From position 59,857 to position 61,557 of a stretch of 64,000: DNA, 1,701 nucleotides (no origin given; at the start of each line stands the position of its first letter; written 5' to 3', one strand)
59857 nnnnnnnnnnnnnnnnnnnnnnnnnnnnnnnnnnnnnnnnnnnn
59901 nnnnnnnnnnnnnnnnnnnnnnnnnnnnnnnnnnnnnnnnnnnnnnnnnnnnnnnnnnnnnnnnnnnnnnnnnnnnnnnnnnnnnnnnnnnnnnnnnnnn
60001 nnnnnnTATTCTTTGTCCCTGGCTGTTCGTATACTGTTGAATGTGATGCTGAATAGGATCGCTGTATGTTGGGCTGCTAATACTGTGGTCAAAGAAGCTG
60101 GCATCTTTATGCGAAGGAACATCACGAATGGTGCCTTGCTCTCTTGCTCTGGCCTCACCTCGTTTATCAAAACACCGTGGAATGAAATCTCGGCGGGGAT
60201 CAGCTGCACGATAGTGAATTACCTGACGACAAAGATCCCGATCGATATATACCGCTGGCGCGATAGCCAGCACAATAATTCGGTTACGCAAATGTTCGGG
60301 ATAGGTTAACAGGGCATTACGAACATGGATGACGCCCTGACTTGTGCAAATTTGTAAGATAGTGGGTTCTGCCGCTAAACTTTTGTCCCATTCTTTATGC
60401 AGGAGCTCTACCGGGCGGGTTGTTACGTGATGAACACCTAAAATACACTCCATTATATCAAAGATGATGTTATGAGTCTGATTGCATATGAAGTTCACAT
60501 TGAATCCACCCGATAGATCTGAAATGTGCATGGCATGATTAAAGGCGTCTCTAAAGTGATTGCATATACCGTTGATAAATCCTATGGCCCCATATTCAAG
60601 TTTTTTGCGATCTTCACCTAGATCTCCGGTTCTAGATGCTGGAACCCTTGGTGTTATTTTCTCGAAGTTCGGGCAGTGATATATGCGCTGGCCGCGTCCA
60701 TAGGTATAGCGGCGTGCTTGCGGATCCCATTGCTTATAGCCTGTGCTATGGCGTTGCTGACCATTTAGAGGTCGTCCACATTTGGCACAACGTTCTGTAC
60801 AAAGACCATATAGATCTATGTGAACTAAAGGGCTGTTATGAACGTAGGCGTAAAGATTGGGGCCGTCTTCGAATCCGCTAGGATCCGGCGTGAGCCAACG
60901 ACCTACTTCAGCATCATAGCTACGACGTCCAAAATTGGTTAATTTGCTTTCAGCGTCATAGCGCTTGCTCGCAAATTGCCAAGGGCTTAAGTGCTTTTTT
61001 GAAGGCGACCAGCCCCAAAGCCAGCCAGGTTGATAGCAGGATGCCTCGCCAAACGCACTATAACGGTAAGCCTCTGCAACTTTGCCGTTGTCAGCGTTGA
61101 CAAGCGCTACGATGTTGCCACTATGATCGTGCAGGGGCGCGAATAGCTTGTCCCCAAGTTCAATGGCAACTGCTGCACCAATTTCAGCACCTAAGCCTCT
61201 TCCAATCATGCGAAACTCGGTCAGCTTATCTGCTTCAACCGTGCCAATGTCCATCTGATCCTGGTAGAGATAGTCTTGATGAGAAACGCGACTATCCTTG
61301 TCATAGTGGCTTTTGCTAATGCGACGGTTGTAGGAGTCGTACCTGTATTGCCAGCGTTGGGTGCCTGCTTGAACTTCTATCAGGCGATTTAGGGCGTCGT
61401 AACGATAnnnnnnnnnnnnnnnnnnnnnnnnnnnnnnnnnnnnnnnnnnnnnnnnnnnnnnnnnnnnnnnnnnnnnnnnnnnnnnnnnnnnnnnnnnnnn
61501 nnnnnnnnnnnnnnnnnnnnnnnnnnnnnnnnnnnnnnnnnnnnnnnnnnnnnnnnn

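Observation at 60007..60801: The Rhs tip looks like a lipase/esterase-type Ser hydrolase matched with periplasm-directed immunity proteins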

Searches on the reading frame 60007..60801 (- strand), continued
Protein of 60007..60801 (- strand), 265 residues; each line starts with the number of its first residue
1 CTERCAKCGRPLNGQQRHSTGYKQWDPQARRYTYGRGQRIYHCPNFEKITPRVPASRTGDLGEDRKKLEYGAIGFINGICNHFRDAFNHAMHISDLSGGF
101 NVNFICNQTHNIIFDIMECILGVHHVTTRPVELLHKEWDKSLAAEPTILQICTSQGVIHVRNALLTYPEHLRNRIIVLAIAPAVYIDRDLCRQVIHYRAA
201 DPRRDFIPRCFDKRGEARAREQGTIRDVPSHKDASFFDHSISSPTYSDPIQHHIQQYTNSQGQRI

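Call 75: find_encoding_contigs(protein=P0022, flank=10000, max_places=2)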
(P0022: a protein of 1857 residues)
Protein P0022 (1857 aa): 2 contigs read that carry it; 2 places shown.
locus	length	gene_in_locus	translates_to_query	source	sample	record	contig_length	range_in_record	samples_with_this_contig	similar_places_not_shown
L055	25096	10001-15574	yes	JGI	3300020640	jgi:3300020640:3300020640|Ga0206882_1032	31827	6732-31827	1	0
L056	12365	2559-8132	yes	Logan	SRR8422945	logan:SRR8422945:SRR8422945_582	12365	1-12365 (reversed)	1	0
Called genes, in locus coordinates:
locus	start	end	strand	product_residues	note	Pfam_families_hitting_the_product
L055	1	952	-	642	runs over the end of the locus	PF13086:AAA_11 (faint), PF13245:AAA_19, PF13604:AAA_30, PF01443:Viral_helicase1 (faint), PF13538:UvrD_C_2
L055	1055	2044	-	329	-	PF00254:FKBP_C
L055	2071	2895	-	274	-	-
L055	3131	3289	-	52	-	-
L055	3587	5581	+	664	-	-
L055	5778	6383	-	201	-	PF13398:Peptidase_M50B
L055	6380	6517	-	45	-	-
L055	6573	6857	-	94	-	PF01726:LexA_DNA_bind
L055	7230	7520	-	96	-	-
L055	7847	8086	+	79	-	-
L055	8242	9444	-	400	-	PF13749:HATPase_c_4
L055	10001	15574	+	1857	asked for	PF25023:TEN_YD-shell (weak), PF05593:RHS_repeat (weak), PF25023:TEN_YD-shell, PF05095:DUF687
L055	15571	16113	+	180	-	-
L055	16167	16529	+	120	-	-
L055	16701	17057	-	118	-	-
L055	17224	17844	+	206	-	PF12937:F-box-like (weak), PF00646:F-box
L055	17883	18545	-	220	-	PF14103:DUF4276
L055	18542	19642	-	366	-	PF02463:SMC_N, PF11398:DUF2813 (faint), PF13175:AAA_15 (weak), PF13476:AAA_23 (weak), PF13304:AAA_21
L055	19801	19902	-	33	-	-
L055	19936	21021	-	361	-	PF01966:HD (weak)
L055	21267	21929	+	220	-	-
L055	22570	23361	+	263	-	PF09407:AbiEi_1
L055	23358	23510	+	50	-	-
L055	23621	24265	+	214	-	PF11738:DUF3298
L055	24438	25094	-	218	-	?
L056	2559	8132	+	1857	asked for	PF25023:TEN_YD-shell (weak), PF05593:RHS_repeat (weak), PF25023:TEN_YD-shell, PF05095:DUF687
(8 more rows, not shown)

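Call 76: find_encoding_contigs(protein=P0012, flank=10000, max_places=2)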
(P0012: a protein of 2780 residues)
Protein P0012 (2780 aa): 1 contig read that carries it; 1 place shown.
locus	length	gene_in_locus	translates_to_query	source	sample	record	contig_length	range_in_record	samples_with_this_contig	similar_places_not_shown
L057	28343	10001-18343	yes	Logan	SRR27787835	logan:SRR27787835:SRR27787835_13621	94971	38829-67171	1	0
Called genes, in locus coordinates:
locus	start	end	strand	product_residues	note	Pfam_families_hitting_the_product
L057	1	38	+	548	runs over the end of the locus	PF01565:FAD_binding_4, PF04030:ALO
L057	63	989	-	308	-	PF01697:Glyco_transf_92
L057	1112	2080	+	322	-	-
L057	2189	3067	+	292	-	PF01063:Aminotran_4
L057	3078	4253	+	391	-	PF00285:Citrate_synt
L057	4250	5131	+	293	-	PF13714:PEP_mutase, PF00463:ICL (weak)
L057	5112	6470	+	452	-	-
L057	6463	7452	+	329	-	PF00005:ABC_tran, PF13304:AAA_21 (faint), PF13732:DrrA1-3_C (faint)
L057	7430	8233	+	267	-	-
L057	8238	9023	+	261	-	PF06182:ABC2_membrane_6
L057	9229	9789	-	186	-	-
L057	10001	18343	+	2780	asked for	PF05593:RHS_repeat (faint), PF20148:DUF6531, PF25023:TEN_YD-shell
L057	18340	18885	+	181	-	-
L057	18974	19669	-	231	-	PF08843:AbiEii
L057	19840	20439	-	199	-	PF13338:AbiEi_4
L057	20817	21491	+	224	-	PF00702:Hydrolase, PF13419:HAD_2, PF13242:Hydrolase_like (weak)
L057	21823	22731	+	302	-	PF00702:Hydrolase (faint), PF13344:Hydrolase_6 (weak), PF13419:HAD_2 (faint), PF13242:Hydrolase_like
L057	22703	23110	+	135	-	PF01230:HIT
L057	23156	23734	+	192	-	-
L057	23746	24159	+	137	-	PF00293:NUDIX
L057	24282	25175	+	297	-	PF17284:Spermine_synt_N, PF01564:Spermine_synth, PF13847:Methyltransf_31 (weak)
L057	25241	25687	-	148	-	PF02675:AdoMet_dc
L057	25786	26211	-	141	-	-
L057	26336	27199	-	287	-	PF08843:AbiEii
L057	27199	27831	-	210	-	-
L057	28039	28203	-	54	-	-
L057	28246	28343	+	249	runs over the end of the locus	-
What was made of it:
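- Tried and rejected: Secretion machinery near three full-length homologs (calls 75, 76).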

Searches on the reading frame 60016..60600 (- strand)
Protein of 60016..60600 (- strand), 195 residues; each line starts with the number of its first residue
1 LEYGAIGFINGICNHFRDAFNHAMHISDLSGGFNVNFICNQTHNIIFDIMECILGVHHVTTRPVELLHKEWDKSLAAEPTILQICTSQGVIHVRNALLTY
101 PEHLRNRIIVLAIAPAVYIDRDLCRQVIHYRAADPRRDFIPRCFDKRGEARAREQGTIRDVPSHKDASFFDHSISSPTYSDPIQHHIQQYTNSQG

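Call 40: find_related_loci(query=A5, collection=genome_contigs, flank=3000)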
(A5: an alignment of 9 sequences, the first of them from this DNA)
Query A5 (195 aa) in genome_contigs; peptide patterns used: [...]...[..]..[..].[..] (x = any residue, [..] = any of these).
118 stretches matched a pattern; 52 encode a relative of the query (tblastn E <= 1e-3); 52 distinct loci.
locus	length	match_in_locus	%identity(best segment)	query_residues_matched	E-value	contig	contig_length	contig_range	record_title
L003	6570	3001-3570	51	5-195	4e-55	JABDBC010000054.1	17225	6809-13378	MAG: Chlamydiae bacterium isolate BWMinControl_Nextera80_MAG2 3300020740.a:Ga0207056_1081, whole genome shotgun sequence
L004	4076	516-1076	50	4-190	3e-55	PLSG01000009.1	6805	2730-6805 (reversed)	MAG: Parachlamydiaceae bacterium isolate bog_1457 73.20120700_S1D.416_contig_48043, whole genome shotgun sequence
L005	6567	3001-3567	51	5-195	3e-54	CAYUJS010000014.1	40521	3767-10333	MAG TPA_asm: uncultured bacterium isolate SRP287051_co2_68 genome assembly, contig: NODE_2129_length_40521_cov_7.208199,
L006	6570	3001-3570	48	5-195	6e-54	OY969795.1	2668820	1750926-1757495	MAG: uncultured Parachlamydiaceae bacterium isolate MFD05502.bin.c.3 genome assembly, chromosome: 1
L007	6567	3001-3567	48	5-195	2e-53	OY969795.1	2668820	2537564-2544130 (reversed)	MAG: uncultured Parachlamydiaceae bacterium isolate MFD05502.bin.c.3 genome assembly, chromosome: 1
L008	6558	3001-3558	48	5-190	3e-53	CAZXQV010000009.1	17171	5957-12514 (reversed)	MAG TPA_asm: uncultured bacterium isolate SRP242652_co2_36 genome assembly, contig: NODE_3663_length_17171_cov_5.717925,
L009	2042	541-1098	47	5-190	1e-53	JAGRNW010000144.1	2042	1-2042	MAG: Chlamydiia bacterium isolate HKST-UBA02 NODE_144_length_2042_cov_4.827990, whole genome shotgun sequence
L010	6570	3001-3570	47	5-195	3e-52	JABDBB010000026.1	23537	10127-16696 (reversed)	MAG: Chlamydiae bacterium isolate BWOrgHeat_Nextera5_MAG1 3300020738.a:Ga0206889_1046, whole genome shotgun sequence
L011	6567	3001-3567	49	5-195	1e-51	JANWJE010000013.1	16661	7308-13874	MAG: Parachlamydiaceae bacterium isolate CRAIB_MAG59 c_000000014561, whole genome shotgun sequence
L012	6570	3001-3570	48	5-195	1e-51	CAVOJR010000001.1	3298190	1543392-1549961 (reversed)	MAG: uncultured Chlamydiae bacterium isolate MFD00082.bin.1.23 genome assembly, contig: contig_10752, whole genome shotg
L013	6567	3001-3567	47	5-195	1e-51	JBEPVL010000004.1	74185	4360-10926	MAG: Chlamydiota bacterium isolate 22E.semibin_refined.032 NODE_308_length_74185_cov_52.318913, whole genome shotgun seq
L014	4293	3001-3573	47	5-195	3e-51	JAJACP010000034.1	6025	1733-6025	MAG: Chlamydiales bacterium isolate O_S4.2_2 S4CHLAM2_34, whole genome shotgun sequence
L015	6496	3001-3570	47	5-195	6e-51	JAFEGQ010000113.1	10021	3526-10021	MAG: Verrucomicrobia bacterium isolate SZAS-4 LIN-477__113__length-10021, whole genome shotgun sequence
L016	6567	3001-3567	48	5-195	3e-50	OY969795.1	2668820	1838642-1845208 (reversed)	MAG: uncultured Parachlamydiaceae bacterium isolate MFD05502.bin.c.3 genome assembly, chromosome: 1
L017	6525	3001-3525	48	5-179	1e-49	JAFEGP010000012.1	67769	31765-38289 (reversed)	MAG: Verrucomicrobia bacterium isolate SZAS-3 VERR-TMP-1__12__length-67769, whole genome shotgun sequence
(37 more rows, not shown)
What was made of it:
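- Tried and rejected: It was repeated with the 9 trimmed domains (call 40).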

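Call 65: search_solved_structures(query=A5, max_evalue=10, show_alignments=4)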
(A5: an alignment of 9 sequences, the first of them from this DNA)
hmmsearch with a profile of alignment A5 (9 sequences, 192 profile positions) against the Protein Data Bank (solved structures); distinct sequences matched with E-value up to 10: 1.
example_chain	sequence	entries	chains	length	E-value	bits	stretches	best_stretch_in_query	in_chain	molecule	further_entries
5h0q_A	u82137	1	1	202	0.84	12.2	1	23-83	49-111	Lipid binding protein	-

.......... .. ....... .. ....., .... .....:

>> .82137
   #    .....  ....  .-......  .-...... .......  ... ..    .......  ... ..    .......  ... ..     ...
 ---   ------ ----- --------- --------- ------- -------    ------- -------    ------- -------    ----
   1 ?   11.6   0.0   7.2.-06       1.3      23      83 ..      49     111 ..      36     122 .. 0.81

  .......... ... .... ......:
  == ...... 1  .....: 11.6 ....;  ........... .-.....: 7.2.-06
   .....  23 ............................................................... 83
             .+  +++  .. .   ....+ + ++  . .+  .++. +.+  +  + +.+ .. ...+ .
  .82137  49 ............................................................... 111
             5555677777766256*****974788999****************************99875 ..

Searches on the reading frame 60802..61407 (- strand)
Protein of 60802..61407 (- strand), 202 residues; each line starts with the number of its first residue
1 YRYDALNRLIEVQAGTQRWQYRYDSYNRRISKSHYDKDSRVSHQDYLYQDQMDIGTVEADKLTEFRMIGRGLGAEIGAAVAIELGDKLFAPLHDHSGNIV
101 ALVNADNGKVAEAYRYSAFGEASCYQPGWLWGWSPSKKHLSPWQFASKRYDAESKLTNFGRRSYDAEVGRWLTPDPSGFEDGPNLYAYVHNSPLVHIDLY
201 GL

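Call 79: find_related_loci(query=window:60802-61407:-, collection=metagenome_contigs, flank=3000)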
Query seq(202 aa) (202 aa) in metagenome_contigs; peptide patterns used: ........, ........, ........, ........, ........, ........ (x = any residue, [..] = any of these).
176 stretches matched a pattern; 24 encode a relative of the query (tblastn E <= 1e-3); 24 distinct loci.
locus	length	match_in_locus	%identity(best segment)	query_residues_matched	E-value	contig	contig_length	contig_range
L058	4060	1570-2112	51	1-198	5e-58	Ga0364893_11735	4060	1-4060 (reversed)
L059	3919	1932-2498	46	1-202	1e-55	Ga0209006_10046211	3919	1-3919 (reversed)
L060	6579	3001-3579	45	1-202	9e-56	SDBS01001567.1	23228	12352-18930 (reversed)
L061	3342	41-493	54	41-202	2e-53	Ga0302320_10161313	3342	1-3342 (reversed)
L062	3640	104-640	46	1-202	1e-51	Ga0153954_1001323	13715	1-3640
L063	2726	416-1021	44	2-202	1e-51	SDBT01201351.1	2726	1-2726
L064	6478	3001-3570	47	1-202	2e-55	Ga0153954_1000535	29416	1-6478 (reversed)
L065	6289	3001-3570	41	1-202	3e-44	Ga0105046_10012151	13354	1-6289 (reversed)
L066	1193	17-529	46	21-202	2e-43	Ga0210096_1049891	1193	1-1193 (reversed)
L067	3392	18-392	51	64-202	4e-39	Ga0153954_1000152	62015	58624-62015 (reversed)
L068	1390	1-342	52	76-202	2e-37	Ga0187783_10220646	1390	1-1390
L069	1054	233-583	51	83-202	1e-34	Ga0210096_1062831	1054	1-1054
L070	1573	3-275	55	101-202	2e-33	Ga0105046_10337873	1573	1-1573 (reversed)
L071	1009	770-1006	55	111-201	3e-27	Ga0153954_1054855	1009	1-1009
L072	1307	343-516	69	141-198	5e-26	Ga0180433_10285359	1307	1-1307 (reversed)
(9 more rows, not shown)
